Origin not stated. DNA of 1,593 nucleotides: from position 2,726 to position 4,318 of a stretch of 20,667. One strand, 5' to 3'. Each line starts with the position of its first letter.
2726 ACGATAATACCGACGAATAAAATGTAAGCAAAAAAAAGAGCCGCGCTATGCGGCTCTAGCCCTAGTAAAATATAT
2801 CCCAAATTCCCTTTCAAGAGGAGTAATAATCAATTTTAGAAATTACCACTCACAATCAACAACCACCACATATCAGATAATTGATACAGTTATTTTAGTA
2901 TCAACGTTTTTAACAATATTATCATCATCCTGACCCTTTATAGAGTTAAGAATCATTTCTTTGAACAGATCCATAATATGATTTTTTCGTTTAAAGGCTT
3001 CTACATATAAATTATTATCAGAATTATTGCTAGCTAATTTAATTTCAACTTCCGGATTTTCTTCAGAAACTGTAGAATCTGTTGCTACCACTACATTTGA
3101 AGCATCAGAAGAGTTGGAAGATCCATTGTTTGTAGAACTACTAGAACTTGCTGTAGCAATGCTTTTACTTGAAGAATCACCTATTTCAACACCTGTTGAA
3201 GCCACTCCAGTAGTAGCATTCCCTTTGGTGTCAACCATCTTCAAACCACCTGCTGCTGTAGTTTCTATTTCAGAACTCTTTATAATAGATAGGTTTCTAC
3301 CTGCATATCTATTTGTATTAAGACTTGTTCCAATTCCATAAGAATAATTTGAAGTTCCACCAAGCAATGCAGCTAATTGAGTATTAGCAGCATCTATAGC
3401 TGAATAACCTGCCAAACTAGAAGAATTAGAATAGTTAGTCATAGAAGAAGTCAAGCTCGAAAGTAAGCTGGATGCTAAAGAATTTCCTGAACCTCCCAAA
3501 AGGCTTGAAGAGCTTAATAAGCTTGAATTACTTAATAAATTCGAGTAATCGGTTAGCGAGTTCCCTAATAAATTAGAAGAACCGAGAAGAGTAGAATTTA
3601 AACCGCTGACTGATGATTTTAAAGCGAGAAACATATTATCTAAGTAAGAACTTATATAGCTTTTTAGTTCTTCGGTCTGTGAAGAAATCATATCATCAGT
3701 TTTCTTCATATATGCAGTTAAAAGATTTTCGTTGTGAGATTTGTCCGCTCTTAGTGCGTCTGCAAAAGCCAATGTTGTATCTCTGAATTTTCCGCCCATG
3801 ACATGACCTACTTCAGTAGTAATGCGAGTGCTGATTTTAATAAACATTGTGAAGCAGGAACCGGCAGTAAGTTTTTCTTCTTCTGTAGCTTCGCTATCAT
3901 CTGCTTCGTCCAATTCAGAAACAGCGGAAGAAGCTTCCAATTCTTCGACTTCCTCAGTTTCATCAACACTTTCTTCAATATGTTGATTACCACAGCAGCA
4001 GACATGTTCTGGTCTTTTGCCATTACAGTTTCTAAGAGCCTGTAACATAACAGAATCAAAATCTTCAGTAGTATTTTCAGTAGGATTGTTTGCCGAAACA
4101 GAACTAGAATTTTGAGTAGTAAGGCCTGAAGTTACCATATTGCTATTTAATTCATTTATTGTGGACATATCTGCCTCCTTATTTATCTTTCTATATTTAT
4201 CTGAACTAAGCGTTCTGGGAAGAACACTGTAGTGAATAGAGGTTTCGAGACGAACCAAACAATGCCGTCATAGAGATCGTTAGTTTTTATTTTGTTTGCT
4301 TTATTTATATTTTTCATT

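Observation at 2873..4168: Acidic, Ser/Asn/Leu-rich low-complexity protein with a CCC metal-like motif and no signal peptide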

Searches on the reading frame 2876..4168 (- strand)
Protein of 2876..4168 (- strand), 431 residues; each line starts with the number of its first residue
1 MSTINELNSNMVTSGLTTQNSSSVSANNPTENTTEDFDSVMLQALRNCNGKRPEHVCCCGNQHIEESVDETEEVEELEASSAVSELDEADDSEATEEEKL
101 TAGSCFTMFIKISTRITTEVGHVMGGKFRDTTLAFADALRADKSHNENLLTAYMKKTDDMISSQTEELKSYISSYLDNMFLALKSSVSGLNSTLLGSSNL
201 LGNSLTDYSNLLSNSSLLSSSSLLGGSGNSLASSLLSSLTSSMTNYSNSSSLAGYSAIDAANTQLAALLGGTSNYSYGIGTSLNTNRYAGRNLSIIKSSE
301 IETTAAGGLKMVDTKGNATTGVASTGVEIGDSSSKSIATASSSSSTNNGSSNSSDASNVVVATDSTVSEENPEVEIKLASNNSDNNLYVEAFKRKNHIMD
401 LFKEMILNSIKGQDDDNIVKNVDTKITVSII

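Call 6: search_protein_families(library=pfam, proteins=[window:2876-4168:-], max_evalue=0.01)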
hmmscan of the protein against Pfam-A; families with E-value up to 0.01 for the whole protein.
window:2876-4168:- (431 aa): 0 families

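Call 8: find_homologous_proteins(query=window:2876-4168:-, max_evalue=0.001)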
Query window:2876-4168:- (431 aa): 28 proteins with E <= 0.001 among 8000 candidates.
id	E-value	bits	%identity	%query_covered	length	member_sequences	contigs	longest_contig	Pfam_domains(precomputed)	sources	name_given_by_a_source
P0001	6.0e-258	873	100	100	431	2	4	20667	-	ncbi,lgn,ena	-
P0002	5.8e-223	758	85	100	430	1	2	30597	-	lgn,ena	-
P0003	3.9e-221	752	84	100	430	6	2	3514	-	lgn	-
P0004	3.5e-215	732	83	100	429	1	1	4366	-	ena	-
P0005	7.8e-207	705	80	100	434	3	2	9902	-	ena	-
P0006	5.0e-174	597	71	100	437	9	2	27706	-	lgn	-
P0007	3.5e-167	574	68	100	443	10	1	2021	-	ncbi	-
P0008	7.2e-164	563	65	100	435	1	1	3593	-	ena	-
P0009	2.2e-163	562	65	100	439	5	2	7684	-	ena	-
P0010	1.8e-162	559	61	43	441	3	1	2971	-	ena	-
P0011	5.4e-162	557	66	100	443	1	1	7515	-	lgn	-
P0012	5.6e-162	557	67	100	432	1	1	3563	-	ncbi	-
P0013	3.0e-161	555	65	100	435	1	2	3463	-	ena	-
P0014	8.1e-160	550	64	100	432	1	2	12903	-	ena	-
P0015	3.1e-159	548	59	43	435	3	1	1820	-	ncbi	-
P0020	2.9e-157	542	61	100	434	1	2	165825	-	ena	-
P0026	1.5e-114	401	56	43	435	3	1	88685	-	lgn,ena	-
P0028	3.5e-95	337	45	100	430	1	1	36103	-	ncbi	-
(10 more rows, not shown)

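Call 9: search_protein_families(library=ncbifam, proteins=[window:2876-4168:-], max_evalue=0.1)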
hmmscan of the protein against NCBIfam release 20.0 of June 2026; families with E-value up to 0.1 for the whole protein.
window:2876-4168:- (431 aa): 0 families

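Call 10: search_solved_structures(query=window:2876-4168:-, max_evalue=1)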
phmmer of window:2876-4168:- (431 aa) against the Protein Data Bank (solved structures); distinct sequences matched with E-value up to 1: 1.
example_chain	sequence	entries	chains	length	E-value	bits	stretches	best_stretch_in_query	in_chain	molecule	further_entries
4v1d_E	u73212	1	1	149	0.67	12.3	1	195-289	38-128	SINGLE CHAIN ANTIBODY FRAGMENT RU1, LIGHT CHAIN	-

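Call 17: find_encoding_contigs(protein=P0020, flank=10000, max_places=3)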
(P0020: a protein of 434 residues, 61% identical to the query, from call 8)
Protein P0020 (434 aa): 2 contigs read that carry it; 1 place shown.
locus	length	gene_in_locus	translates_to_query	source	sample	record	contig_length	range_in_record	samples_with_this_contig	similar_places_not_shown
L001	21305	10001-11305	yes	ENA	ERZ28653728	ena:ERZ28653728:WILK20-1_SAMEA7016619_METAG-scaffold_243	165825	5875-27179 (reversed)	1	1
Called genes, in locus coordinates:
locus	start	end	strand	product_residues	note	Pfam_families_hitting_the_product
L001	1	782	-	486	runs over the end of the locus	-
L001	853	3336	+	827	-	PF13646:HEAT_2 (weak)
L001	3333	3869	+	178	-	PF04542:Sigma70_r2, PF08281:Sigma70_r4_2, PF04545:Sigma70_r4 (weak)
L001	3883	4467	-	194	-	-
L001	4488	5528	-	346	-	-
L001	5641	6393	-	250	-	PF07963:N_methyl (faint)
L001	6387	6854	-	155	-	-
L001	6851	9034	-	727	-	-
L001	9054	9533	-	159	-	PF08238:Sel1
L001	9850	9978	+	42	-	-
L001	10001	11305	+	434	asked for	-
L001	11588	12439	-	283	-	PF13489:Methyltransf_23 (weak), PF01209:Ubie_methyltran (faint), PF13847:Methyltransf_31, PF08241:Methyltransf_11, PF08242:Methyltransf_12, PF13649:Methyltransf_25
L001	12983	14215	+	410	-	PF00962:A_deaminase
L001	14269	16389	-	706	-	PF02743:dCache_1, PF22673:MCP-like_PDC_1, PF17201:Cache_3-Cache_2 (weak), PF00211:Guanylate_cyc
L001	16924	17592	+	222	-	PF04286:DUF445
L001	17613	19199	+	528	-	PF13606:Ank_3 (faint), PF12796:Ank_2, PF13637:Ank_4 (weak), PF00023:Ank (weak), PF13637:Ank_4, PF12796:Ank_2, PF13857:Ank_5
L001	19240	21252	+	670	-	PF12796:Ank_2, PF13857:Ank_5, PF13637:Ank_4, PF00023:Ank, PF12796:Ank_2, PF13857:Ank_5, PF12796:Ank_2, PF13637:Ank_4 (weak), +1 more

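Call 21: find_encoding_contigs(protein=P0026, flank=10000, max_places=2)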
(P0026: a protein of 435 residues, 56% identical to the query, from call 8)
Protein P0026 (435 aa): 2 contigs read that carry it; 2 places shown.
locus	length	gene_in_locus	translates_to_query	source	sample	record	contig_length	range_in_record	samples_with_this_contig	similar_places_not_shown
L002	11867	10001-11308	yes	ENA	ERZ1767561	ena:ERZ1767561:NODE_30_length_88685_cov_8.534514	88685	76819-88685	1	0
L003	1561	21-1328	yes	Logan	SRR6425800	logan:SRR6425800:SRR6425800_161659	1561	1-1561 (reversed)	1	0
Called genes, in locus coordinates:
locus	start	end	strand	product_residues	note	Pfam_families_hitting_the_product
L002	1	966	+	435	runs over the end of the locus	-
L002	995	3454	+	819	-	PF13646:HEAT_2 (weak)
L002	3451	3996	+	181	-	PF07638:Sigma70_ECF, PF04542:Sigma70_r2, PF08281:Sigma70_r4_2 (weak)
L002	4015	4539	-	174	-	-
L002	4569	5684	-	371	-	-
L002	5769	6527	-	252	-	PF07963:N_methyl (weak)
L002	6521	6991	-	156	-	PF07963:N_methyl (weak)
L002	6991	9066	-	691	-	-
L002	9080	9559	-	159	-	PF08238:Sel1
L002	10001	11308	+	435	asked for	-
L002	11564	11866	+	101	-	?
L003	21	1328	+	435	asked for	-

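Call 22: find_encoding_contigs(protein=P0028, flank=10000, max_places=2)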
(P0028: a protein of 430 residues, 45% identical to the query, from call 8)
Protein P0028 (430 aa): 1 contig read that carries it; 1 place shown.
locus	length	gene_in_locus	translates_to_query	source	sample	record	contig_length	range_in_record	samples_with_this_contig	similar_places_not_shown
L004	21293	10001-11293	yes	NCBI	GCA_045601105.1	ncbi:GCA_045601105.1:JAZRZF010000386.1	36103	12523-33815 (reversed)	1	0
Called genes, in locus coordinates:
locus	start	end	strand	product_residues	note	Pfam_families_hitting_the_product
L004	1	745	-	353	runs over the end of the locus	-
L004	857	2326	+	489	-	-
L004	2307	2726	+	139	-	PF04138:GtrA_DPMS_TM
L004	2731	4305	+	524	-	PF01266:DAO (faint), PF01494:FAD_binding_3 (faint), PF01593:Amino_oxidase, PF01946:Thi4 (weak), PF13450:NAD_binding_8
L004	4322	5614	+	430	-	-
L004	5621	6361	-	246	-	PF07963:N_methyl (faint)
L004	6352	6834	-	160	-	PF07963:N_methyl (weak)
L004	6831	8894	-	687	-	-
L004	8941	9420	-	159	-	PF08238:Sel1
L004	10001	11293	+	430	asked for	-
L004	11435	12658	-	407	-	PF00962:A_deaminase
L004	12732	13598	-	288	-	PF13847:Methyltransf_31, PF08241:Methyltransf_11 (weak), PF13649:Methyltransf_25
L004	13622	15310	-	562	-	PF13606:Ank_3 (faint), PF12796:Ank_2, PF13637:Ank_4 (weak), PF12796:Ank_2, PF13857:Ank_5 (weak), PF13637:Ank_4, PF12796:Ank_2, PF13857:Ank_5, +1 more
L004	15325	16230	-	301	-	PF04286:DUF445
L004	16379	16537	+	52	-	-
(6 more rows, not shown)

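Call 27: predict_structure(alignment_id=A1)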
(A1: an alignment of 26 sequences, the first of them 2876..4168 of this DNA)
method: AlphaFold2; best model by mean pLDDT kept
length: 431 residues; sequences in the alignment: 26
mean_pLDDT: 41.0   pTM: 0.18
mean pLDDT of the five models: 41.0, 39.2, 36.4, 34.6, 34.6
residues with pLDDT >= 90: 0; 70-90: 0; 50-70: 80; < 50: 351
segments of 3 or more residues with pLDDT < 50: 1-39, 41-46, 48-128, 130-132, 137-139, 146-150, 188-227, 229-235, 237-239, 241-257, 267-384, 421-431
pLDDT, mean of each block of 10 residues (from residue 1): 35 28 29 40 45 33 26 24 29 42 39 41 45 49 48 50 54 59 53 45 41 37 42 45 40 44 49 39 39 39 39 43 36 32 29 26 29 33 49 59 61 51 45 45
secondary structure, 60 per line:
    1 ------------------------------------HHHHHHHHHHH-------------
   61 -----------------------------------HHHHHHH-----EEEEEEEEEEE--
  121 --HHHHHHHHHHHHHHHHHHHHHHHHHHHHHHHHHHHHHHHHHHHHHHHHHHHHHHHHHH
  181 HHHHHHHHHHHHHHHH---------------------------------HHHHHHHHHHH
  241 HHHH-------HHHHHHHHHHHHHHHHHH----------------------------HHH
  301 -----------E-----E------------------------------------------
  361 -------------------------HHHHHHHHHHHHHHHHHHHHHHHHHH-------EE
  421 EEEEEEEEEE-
elements in order: H37-47 H96-102 E108-118 H123-196 H230-244 H252-269 H386-411 E419-430

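Call 28: search_protein_representatives(alignment_id=A1)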
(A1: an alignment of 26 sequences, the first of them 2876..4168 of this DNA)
Query: 26 sequences, 437 profile positions. Proteins with E-value up to 0.001 (for the whole library): 20; up to 1e-10: 6; up to 1e-30: 4. The best 20 are listed.
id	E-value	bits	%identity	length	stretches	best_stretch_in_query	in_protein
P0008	1.3e-224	762.5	-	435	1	1-437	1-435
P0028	4.4e-164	563.0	-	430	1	1-437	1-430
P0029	3.6e-90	319.4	-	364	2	1-310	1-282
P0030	1.4e-84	301.0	-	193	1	247-437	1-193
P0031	3.3e-12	62.5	-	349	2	25-202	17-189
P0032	4.2e-12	62.1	-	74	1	392-437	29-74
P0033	1.2e-10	57.4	-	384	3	59-212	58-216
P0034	2.3e-10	56.4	-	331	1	27-221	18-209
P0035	2.5e-10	56.3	-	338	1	12-215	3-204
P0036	6.2e-09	51.7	-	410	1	75-251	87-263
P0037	1.5e-07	47.2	-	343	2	68-248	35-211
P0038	1.9e-07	46.8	-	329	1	27-243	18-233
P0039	4.1e-07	45.7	-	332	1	65-236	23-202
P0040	8.2e-07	44.7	-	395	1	76-273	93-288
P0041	1.7e-06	43.6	-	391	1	21-257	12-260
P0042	1.9e-06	43.5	-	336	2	76-207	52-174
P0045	8.8e-06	41.3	-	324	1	84-238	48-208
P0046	7.8e-05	38.2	-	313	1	70-246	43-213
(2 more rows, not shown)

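Call 30: list_cluster_members(proteins=[P0031, P0033, P0034, P0036, P0037, P0039, P0042, P0045, P0046, P0029])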
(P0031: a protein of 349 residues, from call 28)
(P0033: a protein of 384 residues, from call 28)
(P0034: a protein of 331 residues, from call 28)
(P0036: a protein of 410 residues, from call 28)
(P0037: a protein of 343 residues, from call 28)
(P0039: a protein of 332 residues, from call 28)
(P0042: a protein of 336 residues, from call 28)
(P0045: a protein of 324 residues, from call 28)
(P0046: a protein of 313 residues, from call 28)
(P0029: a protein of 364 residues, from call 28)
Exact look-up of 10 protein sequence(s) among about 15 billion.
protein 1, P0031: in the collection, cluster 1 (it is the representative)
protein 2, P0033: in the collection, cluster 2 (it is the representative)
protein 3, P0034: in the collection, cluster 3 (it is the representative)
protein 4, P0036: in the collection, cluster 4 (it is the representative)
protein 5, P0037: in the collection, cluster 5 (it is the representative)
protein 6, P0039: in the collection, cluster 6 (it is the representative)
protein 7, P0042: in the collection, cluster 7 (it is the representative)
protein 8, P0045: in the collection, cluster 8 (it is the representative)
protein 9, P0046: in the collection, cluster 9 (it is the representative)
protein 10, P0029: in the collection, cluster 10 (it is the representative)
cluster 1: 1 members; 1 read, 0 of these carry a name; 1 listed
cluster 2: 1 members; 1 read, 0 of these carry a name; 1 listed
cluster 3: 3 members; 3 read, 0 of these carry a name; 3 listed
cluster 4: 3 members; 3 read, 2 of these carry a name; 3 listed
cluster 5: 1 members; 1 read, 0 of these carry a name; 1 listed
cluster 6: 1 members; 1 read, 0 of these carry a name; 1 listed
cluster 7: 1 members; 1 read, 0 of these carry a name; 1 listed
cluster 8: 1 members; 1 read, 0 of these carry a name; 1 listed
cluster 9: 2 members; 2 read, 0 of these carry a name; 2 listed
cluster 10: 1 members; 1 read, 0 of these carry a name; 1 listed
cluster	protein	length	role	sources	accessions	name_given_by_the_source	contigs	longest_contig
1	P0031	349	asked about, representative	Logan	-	-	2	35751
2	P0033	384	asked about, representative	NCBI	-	-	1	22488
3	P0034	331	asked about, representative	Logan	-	-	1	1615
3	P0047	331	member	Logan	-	-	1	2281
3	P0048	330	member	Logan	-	-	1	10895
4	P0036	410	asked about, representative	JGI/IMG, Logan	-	hypothetical protein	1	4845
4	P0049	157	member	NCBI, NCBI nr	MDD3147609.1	MAG: hypothetical protein PHD82_09930, partial [Candidatus Riflebacteria bacterium] | hypothetical protein [Candidatus Riflebacteria bacterium]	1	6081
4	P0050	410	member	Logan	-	-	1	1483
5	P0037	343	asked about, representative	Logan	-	-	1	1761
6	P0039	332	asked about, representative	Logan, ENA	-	-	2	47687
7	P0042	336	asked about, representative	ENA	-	-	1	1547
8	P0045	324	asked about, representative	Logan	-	-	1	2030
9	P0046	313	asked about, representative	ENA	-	-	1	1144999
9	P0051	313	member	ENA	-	-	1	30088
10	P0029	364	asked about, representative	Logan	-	-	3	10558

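Call 31: find_encoding_contigs(protein=P0046, flank=10000, max_places=1)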
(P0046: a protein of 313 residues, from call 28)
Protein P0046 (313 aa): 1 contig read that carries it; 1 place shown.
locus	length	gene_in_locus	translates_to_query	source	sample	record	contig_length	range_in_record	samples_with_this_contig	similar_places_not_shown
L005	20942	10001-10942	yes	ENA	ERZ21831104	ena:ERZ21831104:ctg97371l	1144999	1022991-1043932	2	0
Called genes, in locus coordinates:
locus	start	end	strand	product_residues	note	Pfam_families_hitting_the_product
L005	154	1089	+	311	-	PF02272:DHHA1 (faint)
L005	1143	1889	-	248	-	PF00561:Abhydrolase_1 (faint), PF12146:Hydrolase_4 (weak), PF12697:Abhydrolase_6 (weak), PF00326:Peptidase_S9 (faint)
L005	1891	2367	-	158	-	PF08238:Sel1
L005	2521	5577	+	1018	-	PF00672:HAMP, PF00211:Guanylate_cyc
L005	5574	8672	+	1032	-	PF00672:HAMP, PF00211:Guanylate_cyc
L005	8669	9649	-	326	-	PF03372:Exo_endo_phos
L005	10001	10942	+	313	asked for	-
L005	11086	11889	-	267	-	PF17746:SfsA_N, PF03749:SfsA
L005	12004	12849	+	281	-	PF01728:FtsJ (weak), PF08241:Methyltransf_11, PF08242:Methyltransf_12 (weak), PF13649:Methyltransf_25, PF13847:Methyltransf_31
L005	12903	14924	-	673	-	PF17391:Urocanase_N, PF01175:Urocanase, PF17392:Urocanase_C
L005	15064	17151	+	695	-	PF02743:dCache_1, PF22673:MCP-like_PDC_1, PF00211:Guanylate_cyc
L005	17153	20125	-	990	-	PF00211:Guanylate_cyc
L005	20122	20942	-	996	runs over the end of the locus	PF00211:Guanylate_cyc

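Call 32: find_encoding_contigs(protein=P0039, flank=10000, max_places=1)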
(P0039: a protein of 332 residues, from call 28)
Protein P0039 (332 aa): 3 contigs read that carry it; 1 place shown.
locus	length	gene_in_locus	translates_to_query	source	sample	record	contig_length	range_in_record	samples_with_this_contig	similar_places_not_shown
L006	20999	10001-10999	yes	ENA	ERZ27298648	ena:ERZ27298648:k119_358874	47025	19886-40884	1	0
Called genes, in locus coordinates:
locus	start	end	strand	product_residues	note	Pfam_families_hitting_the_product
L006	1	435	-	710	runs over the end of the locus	PF02743:dCache_1, PF22673:MCP-like_PDC_1 (faint), PF17201:Cache_3-Cache_2 (weak), PF00672:HAMP (weak), PF00211:Guanylate_cyc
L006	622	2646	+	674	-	PF17391:Urocanase_N, PF01175:Urocanase, PF17392:Urocanase_C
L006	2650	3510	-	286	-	PF05958:tRNA_U5-meth_tr (weak), PF05219:DREV (faint), PF08241:Methyltransf_11, PF08242:Methyltransf_12 (weak), PF13649:Methyltransf_25, PF13847:Methyltransf_31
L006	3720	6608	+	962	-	PF00672:HAMP (faint), PF00211:Guanylate_cyc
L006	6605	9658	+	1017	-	PF00672:HAMP, PF00211:Guanylate_cyc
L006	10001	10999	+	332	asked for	-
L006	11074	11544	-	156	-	PF09055:Sod_Ni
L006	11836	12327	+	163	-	PF08238:Sel1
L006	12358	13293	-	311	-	-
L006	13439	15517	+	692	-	-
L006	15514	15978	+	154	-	-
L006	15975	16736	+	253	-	PF07963:N_methyl (weak)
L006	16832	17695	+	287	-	-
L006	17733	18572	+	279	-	PF04773:FecR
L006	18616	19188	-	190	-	PF04542:Sigma70_r2, PF08281:Sigma70_r4_2 (weak)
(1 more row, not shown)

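Call 38: search_solved_structures(query=A2, max_evalue=10)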
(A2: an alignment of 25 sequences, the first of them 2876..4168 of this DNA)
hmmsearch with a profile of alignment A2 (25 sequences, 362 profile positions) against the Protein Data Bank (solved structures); distinct sequences matched with E-value up to 10: 0.

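Call 39: search_protein_families(library=phrogs, proteins=[window:2876-4168:-, P0031, P0041], max_evalue=0.1)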
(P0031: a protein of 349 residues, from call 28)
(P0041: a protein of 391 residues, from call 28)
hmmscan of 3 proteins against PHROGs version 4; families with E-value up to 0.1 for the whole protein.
window:2876-4168:- (431 aa): 0 families

P0031 (349 aa): 0 families

P0041 (391 aa): 0 families

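Call 40: find_related_loci(query=A1, collection=genome_contigs, flank=6000)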
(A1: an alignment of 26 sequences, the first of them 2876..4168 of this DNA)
Query A1 (431 aa) in genome_contigs; peptide patterns used: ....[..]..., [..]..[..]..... (x = any residue, [..] = any of these).
15 stretches matched a pattern; 6 encode a relative of the query (tblastn E <= 1e-3); 6 distinct loci.
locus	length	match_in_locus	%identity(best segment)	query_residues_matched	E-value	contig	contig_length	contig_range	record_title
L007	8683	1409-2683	84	1-423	0e+0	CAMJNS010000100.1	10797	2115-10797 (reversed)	MAG: uncultured bacterium isolate SRR12081303_bin.101_metaWRAP_v1.3_MAG genome assembly, contig: ERZ12289767.9404, whole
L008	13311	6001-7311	72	1-431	2e-146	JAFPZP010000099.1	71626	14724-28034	MAG: Candidatus Riflebacteria bacterium isolate RGIG1619 Goat_Abomasum.Co__c2456004, whole genome shotgun sequence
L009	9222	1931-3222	65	1-431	2e-126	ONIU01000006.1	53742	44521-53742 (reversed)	uncultured bacterium isolate RUG334 genome assembly, contig: scaffold_489, whole genome shotgun sequence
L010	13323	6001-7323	54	1-430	1e-123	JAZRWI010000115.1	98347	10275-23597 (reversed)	MAG: Candidatus Avigastranaerophilus sp. isolate T1900044952_TA20190005.MAGScoT_cleanbin_000022 SGB_3702_k141_16203, who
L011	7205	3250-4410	62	35-430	1e-121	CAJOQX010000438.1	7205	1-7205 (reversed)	Candidatus Riflebacteria bacterium isolate Rumen_Coassembly_mag_344 genome assembly, contig: k87_36746758, whole genome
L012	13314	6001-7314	54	1-430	7e-125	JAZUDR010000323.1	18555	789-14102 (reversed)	MAG: Candidatus Avigastranaerophilus sp. isolate T1900045308_TH20190078.MAGScoT_cleanbin_000020 SGB_6197_k141_2093490, w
